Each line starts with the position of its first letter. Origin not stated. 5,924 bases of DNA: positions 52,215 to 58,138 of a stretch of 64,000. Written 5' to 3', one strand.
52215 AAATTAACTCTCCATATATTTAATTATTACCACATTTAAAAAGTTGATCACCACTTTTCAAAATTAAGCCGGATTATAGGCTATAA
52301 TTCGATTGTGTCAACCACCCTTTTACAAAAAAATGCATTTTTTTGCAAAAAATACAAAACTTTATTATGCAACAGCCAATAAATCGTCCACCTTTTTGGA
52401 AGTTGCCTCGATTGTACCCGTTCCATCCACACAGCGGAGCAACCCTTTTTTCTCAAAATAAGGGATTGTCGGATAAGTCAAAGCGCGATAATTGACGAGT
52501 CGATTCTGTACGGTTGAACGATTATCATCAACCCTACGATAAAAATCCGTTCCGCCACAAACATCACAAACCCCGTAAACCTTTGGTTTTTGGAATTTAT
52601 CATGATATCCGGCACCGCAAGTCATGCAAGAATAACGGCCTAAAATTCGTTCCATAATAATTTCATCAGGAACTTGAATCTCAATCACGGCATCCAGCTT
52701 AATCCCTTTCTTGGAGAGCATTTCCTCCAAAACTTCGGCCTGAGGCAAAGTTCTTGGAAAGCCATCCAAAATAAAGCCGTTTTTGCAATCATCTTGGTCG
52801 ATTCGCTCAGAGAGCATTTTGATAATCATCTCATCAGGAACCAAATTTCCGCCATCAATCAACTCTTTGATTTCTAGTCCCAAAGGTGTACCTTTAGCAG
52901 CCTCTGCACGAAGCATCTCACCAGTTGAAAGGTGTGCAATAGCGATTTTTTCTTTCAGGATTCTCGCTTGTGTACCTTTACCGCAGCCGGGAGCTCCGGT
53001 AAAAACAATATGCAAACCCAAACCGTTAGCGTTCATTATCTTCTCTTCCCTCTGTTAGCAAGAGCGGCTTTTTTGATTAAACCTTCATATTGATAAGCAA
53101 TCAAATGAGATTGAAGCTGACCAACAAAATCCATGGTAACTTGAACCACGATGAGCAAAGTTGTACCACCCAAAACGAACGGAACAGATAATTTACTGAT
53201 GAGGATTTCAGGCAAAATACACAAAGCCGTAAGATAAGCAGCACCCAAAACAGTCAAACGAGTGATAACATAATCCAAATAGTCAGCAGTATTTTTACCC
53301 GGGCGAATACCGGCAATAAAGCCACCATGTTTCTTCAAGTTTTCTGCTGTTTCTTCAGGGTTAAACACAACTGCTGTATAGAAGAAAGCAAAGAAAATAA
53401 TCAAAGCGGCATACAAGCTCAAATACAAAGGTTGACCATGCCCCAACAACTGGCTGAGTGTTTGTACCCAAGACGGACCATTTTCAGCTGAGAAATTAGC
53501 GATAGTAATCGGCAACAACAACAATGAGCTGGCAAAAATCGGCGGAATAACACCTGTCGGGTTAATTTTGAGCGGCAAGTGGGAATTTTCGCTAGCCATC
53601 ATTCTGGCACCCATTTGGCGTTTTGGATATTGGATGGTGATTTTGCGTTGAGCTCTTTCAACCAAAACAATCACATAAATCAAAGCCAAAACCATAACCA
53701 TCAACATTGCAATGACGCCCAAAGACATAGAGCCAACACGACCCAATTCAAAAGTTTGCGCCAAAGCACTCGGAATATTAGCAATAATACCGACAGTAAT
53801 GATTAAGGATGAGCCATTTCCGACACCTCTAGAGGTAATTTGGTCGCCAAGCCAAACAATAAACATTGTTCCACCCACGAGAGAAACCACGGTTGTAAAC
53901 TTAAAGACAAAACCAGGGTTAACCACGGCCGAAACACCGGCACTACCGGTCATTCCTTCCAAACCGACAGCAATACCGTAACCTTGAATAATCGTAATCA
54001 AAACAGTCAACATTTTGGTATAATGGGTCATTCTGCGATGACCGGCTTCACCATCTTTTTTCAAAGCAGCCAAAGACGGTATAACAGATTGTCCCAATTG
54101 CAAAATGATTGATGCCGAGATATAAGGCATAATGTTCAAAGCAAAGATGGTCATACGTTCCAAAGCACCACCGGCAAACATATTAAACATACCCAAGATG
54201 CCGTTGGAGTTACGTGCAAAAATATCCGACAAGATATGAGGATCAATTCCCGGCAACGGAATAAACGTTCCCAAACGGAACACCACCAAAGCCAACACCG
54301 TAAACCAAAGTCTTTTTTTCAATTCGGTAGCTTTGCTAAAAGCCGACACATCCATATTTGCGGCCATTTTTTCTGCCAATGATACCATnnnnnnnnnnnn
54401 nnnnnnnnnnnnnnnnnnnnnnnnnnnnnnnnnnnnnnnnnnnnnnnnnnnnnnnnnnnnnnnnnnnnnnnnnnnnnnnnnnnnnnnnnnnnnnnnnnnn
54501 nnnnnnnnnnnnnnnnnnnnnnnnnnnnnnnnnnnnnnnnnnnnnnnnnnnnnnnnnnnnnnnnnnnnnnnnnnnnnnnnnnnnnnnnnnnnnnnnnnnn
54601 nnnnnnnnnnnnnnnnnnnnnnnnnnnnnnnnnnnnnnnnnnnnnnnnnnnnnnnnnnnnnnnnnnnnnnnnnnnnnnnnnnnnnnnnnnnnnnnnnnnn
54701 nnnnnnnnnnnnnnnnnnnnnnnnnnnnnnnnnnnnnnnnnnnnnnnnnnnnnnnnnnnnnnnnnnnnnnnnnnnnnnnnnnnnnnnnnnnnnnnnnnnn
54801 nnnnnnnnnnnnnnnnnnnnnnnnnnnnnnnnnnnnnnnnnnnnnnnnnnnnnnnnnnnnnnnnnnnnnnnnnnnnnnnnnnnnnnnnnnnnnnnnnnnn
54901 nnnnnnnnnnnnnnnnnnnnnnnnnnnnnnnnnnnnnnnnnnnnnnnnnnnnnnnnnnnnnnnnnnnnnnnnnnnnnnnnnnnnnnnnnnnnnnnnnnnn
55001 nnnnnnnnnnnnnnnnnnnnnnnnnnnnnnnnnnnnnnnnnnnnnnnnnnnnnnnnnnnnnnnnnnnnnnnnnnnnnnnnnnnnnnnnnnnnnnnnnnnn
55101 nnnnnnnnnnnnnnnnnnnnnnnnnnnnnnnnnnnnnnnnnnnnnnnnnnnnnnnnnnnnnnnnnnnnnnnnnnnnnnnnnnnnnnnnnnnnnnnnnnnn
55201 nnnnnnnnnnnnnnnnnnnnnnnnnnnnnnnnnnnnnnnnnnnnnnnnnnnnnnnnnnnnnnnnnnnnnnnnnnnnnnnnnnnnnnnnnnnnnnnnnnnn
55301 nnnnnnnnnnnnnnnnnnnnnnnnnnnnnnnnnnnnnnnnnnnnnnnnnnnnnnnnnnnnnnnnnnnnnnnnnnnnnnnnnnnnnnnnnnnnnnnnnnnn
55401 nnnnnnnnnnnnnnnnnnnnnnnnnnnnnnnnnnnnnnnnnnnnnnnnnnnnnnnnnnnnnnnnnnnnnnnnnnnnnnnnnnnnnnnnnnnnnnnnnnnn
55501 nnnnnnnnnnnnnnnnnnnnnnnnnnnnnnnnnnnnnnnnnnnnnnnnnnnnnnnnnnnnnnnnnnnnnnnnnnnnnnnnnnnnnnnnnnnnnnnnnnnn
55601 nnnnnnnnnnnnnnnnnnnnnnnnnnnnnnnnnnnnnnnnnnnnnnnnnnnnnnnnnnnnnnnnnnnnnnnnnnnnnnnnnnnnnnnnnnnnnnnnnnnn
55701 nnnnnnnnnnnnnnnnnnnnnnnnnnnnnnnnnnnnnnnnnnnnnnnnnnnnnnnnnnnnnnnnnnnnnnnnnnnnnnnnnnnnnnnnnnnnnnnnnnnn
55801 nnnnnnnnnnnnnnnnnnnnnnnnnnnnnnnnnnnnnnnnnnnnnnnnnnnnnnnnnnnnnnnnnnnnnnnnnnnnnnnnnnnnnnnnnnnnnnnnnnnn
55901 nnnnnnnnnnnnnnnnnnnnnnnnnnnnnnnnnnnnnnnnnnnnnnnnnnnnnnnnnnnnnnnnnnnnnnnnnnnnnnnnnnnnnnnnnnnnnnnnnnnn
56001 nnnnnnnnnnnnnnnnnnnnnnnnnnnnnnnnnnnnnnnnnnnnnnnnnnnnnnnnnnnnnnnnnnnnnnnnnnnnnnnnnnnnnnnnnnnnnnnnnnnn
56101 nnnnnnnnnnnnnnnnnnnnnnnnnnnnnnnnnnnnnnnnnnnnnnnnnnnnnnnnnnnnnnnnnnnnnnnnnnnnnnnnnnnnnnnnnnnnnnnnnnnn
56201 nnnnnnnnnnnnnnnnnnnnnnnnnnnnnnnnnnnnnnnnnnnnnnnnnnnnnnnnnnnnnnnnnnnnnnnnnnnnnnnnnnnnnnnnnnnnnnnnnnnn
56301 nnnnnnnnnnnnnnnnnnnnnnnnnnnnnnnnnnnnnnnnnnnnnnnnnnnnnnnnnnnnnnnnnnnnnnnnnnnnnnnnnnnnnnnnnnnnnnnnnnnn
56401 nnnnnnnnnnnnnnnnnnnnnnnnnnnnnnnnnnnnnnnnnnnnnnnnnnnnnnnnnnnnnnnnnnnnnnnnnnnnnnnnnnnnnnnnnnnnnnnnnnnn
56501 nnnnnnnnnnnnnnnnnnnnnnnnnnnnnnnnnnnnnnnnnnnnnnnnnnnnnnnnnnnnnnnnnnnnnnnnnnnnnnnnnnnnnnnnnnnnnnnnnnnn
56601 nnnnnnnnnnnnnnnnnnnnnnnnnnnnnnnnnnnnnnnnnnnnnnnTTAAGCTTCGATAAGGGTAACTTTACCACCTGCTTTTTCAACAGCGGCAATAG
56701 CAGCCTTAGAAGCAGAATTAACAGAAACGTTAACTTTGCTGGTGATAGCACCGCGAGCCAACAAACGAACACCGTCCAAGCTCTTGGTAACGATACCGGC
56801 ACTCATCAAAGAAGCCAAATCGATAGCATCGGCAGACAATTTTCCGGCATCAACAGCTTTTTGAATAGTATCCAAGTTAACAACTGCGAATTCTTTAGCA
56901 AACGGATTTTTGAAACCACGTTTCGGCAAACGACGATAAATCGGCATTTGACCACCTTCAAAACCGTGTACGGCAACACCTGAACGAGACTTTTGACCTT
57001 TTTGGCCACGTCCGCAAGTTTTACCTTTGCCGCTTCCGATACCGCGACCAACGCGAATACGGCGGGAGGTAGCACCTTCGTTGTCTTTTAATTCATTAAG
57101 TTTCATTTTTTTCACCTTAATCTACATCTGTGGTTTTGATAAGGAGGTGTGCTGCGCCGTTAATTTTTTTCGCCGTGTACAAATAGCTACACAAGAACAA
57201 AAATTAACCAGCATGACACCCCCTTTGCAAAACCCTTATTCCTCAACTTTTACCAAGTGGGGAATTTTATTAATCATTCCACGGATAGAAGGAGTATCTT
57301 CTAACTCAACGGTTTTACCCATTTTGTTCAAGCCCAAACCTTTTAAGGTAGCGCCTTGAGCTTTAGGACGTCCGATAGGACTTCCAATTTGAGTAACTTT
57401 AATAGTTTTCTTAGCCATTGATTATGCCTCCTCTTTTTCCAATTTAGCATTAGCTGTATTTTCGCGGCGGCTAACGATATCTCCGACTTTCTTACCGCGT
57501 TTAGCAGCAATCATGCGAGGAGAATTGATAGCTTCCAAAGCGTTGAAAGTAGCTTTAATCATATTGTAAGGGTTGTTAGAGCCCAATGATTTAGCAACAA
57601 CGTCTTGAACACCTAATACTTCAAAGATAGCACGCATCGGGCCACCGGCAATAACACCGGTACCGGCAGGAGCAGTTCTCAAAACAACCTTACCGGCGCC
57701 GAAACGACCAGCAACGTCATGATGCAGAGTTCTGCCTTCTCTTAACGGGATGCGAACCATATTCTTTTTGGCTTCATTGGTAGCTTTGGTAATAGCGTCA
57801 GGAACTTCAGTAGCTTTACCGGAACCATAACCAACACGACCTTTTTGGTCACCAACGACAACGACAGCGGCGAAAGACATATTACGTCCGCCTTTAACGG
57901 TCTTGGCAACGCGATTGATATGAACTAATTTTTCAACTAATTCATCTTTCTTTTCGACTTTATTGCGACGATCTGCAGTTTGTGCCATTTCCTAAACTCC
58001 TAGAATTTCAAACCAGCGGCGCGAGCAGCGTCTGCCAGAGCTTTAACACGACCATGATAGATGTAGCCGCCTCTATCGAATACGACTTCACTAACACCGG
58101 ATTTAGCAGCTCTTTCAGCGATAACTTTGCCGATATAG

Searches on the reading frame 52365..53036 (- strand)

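Call 78: search_protein_families(library=pfam, proteins=[window:52365-53036:-], max_evalue=0.00001)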
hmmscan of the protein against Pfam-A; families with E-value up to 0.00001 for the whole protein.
window:52365-53036:- (223 aa): 4 families
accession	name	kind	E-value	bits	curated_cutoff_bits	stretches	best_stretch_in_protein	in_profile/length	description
PF00406.28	ADK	-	3.3e-55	186.8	26.8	1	13-198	2-150/151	Adenylate kinase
PF13207.12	AAA_17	-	5.3e-30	104.9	27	1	13-134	1-122/136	AAA domain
PF05191.20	ADK_lid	-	1.4e-12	47.7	26.6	1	134-170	1-36/36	Adenylate kinase, active site lid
PF13238.12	AAA_18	-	4.5e-06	27.6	29.4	1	10-134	1-111/128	AAA domain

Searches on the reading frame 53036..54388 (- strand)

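Call 78: search_protein_families(library=pfam, proteins=[window:53036-54388:-], max_evalue=0.00001)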
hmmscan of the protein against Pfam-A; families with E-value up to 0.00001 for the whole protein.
window:53036-54388:- (450 aa): 1 family
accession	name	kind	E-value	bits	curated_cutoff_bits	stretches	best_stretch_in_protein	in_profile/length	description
PF00344.25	SecY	-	4e-107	358.6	32.2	1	80-422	1-306/306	SecY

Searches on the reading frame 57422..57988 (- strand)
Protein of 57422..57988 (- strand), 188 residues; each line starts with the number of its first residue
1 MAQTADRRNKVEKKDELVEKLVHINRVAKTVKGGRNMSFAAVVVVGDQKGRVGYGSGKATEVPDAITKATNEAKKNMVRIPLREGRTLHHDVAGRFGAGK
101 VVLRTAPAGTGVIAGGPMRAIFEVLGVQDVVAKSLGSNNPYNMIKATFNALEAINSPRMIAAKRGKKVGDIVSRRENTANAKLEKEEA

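Call 78: search_protein_families(library=pfam, proteins=[window:57422-57988:-], max_evalue=0.00001)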
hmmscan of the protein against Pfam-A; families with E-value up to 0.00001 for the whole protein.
window:57422-57988:- (188 aa): 2 families
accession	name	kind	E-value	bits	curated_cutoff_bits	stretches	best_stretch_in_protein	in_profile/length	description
PF03719.21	Ribosomal_S5_C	-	3.2e-30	103.8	21.5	1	94-164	1-71/71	Ribosomal protein S5, C-terminal domain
PF00333.26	Ribosomal_S5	-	1e-28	99.5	27.1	1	17-81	1-65/65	Ribosomal protein S5, N-terminal domain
